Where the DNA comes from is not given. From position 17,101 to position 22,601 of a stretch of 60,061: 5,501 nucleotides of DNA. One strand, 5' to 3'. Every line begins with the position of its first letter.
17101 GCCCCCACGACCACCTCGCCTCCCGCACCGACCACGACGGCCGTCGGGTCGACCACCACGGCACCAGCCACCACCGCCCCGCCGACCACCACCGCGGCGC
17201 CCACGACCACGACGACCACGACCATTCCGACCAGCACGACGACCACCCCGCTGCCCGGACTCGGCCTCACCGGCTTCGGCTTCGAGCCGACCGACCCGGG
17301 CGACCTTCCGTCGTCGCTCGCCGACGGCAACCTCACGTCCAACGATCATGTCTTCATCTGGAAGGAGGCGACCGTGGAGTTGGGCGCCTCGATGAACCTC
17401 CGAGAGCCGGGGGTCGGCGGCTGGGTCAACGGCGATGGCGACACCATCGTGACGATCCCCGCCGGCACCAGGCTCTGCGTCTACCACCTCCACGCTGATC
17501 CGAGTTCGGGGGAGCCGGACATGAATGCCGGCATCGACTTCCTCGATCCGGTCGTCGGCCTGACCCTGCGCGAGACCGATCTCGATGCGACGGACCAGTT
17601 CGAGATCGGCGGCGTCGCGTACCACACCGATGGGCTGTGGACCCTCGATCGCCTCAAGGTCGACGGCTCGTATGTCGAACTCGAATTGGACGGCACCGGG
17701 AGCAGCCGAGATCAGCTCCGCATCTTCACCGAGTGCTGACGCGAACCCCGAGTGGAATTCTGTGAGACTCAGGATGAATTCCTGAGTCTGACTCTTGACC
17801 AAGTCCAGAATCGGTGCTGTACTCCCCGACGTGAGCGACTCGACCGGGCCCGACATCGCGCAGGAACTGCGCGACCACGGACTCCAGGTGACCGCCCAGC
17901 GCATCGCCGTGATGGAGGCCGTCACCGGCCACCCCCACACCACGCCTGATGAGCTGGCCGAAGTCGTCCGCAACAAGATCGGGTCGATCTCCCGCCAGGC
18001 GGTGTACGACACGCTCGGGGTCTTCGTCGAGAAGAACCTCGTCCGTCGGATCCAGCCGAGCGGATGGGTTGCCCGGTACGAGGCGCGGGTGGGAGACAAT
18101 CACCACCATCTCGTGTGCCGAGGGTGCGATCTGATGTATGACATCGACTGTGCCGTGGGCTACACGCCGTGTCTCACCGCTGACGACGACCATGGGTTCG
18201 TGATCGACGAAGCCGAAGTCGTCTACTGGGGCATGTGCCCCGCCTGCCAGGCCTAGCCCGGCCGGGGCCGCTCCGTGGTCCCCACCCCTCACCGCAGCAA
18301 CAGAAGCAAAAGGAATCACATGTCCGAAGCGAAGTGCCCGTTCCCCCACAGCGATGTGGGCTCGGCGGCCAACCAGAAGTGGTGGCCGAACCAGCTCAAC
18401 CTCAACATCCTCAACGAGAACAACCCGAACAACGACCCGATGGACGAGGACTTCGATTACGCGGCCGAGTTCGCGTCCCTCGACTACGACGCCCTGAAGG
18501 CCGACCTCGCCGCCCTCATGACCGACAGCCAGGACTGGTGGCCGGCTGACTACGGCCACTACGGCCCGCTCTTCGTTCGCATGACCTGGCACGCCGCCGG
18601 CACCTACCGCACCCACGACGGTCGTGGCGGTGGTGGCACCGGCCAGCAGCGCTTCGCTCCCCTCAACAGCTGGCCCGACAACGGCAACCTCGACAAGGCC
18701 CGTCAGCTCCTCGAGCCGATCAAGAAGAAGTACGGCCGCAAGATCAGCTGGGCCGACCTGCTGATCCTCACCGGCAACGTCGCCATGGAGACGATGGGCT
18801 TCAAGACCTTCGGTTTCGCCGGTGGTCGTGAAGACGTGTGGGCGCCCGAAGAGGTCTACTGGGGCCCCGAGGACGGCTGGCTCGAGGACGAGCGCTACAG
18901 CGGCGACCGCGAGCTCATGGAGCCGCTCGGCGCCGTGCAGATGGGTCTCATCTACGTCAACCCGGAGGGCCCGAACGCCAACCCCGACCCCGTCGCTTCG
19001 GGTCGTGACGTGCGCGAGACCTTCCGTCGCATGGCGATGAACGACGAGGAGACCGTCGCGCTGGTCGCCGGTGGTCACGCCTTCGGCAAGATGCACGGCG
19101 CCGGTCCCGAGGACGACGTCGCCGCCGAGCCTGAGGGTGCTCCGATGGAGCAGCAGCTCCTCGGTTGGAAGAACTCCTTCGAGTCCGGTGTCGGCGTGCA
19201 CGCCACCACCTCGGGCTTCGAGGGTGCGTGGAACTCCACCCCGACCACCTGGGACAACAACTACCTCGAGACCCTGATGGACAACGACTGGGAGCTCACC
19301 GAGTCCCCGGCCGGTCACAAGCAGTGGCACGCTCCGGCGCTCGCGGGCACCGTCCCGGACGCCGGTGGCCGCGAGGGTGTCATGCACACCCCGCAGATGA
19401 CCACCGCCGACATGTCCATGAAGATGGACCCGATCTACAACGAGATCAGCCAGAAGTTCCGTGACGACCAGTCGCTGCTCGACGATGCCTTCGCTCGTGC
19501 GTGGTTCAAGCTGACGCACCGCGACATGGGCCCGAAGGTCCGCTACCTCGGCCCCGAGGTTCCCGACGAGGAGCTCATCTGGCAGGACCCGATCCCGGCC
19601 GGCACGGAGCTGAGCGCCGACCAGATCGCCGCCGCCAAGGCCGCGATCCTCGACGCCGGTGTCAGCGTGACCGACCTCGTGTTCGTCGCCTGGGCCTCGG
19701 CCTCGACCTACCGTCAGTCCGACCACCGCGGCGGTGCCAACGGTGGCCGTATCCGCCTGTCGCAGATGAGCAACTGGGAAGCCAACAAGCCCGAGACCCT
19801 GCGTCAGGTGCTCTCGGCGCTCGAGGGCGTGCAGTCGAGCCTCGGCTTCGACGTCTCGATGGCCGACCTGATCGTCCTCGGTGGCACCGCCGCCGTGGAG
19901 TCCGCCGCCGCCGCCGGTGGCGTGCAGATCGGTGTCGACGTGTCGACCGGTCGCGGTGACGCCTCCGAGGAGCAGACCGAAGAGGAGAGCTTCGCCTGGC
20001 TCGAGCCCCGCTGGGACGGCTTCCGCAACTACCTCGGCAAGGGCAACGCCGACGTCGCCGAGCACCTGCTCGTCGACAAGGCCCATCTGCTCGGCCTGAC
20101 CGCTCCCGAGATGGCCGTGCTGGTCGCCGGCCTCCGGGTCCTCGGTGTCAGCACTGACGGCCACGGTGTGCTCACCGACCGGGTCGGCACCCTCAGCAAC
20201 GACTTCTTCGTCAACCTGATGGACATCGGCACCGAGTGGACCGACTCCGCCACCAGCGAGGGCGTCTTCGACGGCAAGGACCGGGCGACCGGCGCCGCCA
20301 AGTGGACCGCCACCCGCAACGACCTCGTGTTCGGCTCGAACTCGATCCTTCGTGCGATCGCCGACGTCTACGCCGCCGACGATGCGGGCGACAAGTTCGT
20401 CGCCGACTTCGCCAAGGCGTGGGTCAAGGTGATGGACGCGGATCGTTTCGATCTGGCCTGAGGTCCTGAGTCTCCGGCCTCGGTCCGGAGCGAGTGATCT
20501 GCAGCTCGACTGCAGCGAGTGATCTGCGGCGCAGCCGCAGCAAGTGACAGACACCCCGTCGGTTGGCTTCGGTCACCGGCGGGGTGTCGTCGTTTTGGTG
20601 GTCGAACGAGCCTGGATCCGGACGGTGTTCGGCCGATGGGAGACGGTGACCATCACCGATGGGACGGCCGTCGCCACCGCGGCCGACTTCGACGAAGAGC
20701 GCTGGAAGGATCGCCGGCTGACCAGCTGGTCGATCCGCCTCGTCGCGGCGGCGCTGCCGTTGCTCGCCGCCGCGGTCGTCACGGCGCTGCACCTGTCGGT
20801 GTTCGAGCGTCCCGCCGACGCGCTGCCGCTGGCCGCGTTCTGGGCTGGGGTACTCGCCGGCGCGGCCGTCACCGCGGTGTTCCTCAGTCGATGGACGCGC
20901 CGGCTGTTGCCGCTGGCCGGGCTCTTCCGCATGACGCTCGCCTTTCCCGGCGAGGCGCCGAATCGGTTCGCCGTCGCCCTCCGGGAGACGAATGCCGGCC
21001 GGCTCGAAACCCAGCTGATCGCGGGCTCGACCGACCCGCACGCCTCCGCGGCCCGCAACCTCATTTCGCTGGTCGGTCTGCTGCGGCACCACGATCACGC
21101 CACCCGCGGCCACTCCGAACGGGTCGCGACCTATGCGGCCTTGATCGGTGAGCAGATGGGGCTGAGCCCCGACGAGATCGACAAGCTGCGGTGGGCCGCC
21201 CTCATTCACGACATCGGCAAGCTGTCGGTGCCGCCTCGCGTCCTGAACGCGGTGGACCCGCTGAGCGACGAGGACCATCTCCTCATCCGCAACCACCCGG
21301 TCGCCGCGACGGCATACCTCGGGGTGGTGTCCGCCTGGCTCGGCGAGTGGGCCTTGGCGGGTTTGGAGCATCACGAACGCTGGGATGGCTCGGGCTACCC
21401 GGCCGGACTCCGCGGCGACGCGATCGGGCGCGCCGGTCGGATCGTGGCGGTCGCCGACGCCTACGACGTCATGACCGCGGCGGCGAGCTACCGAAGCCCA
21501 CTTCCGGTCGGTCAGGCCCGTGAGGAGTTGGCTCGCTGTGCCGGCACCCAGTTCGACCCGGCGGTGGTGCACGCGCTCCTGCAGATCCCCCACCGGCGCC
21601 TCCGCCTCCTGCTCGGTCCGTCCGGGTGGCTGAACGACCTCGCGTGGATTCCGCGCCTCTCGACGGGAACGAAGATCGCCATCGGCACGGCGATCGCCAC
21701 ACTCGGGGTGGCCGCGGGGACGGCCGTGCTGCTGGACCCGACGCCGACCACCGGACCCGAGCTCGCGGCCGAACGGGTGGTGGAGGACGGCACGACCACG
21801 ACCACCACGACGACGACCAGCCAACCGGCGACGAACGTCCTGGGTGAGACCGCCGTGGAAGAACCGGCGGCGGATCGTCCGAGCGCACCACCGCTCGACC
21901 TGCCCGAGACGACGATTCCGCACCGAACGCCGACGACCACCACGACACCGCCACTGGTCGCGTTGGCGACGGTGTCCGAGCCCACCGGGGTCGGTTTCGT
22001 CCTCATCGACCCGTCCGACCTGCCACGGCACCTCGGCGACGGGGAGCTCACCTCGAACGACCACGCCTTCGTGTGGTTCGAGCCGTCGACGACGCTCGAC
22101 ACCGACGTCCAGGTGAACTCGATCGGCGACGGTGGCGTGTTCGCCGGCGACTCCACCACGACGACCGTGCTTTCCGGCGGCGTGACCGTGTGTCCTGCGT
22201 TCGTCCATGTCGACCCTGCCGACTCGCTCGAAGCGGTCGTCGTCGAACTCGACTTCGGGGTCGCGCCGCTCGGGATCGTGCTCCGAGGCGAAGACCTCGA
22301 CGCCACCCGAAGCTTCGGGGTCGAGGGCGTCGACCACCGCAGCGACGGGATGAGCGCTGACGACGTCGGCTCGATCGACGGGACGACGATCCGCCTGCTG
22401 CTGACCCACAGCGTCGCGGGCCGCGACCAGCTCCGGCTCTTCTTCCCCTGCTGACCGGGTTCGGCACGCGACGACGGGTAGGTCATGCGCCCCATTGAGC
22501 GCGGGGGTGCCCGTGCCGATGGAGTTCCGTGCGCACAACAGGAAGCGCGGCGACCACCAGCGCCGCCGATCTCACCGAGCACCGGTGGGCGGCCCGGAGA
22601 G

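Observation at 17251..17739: Unassigned ~155-aa C-terminal domain ending in a conserved terminal Cys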

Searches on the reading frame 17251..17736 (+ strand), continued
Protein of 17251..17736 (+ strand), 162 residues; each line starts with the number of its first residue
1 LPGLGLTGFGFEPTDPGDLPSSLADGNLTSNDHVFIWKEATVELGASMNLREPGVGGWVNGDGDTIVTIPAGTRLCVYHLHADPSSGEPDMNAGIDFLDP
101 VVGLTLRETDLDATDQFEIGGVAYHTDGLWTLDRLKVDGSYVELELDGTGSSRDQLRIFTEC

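Call 63: search_protein_families(library=pfam, proteins=[P0038, P0068, P0057, P0036, P0076, P0040, P0119, P0125, P0094, P0066], max_evalue=0.01)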
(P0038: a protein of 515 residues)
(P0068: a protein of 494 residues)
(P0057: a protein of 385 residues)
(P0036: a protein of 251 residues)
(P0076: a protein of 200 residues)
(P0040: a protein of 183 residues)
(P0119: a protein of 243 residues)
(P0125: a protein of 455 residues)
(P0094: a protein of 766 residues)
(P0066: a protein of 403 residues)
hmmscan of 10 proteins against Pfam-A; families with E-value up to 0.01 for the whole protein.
P0038 (515 aa): 0 families

P0068 (494 aa): 0 families

P0057 (385 aa): 2 families
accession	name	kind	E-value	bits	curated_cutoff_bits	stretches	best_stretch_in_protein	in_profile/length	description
PF00652.28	Ricin_B_lectin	-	2e-10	41.4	29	1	90-216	3-126/126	Ricin-type beta-trefoil lectin domain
PF14200.12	RicinB_lectin_2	-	0.0065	17.6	25.6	0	138-202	22-89/89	Ricin-type beta-trefoil lectin domain-like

P0036 (251 aa): 0 families

P0076 (200 aa): 0 families

P0040 (183 aa): 0 families

P0119 (243 aa): 1 family
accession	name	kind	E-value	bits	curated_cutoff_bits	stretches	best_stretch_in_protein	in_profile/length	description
PF07589.16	PEP-CTERM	-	0.0046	17.4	20.7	1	208-232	2-24/24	PEP-CTERM motif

P0125 (455 aa): 0 families

P0094 (766 aa): 0 families

P0066 (403 aa): 0 families

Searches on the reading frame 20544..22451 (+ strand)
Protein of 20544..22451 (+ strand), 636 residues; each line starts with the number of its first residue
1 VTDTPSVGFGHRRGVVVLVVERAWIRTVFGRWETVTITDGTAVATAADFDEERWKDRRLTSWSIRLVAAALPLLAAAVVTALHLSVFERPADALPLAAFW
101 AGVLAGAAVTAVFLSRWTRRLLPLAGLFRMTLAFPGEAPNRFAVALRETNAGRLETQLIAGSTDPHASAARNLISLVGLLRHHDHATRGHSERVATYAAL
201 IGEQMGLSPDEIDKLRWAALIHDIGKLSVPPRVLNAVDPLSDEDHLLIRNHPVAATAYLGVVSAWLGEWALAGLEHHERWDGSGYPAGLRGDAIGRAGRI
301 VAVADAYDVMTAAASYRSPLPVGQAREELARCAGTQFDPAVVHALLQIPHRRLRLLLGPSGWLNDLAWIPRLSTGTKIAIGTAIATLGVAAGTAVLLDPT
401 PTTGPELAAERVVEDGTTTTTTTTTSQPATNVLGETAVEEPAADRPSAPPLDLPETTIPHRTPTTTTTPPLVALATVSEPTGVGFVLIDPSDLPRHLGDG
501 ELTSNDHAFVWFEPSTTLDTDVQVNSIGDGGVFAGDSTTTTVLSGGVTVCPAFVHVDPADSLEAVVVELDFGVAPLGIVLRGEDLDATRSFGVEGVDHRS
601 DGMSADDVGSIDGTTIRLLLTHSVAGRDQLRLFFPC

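Call 4: search_protein_families(library=pfam, proteins=[window:20544-22451:+], max_evalue=1)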
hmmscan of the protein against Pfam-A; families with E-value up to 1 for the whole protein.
window:20544-22451:+ (636 aa): 4 families
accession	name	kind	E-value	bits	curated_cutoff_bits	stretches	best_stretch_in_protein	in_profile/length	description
PF13487.12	HD_5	-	2e-31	109.4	27.2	1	179-341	6-170/170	HD domain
PF01966.28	HD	-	1.4e-14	54.8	22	1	189-310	3-116/116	HD domain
PF08668.18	HDOD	-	0.0057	16.6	22.9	1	189-229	97-135/196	HDOD domain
PF21447.3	Ppx-GppA_III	-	0.32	11.2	27.3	1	188-225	17-60/177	Ppx/GppA phosphatase, domain III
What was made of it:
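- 20544..22454 (+): Paralog 2 gene (the public gene call is 609 aa, which would start at GTG 20625). HD_5 E 2e-31 (call 4).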

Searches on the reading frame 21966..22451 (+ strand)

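Call 6: search_protein_families(library=ncbifam, proteins=[window:21966-22451:+], max_evalue=10)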
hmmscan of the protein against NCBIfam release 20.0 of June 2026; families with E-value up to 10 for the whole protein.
window:21966-22451:+ (162 aa): 1 family
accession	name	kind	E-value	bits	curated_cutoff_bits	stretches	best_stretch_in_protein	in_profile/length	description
TIGR03877.1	thermo_KaiC_1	hypoth_equivalog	0.14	11.7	307.25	1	114-150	175-211/238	KaiC domain-containing protein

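Call 7: search_protein_families(library=pfam, proteins=[window:21966-22451:+], max_evalue=10)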
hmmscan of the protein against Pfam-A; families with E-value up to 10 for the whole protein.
window:21966-22451:+ (162 aa): 0 families
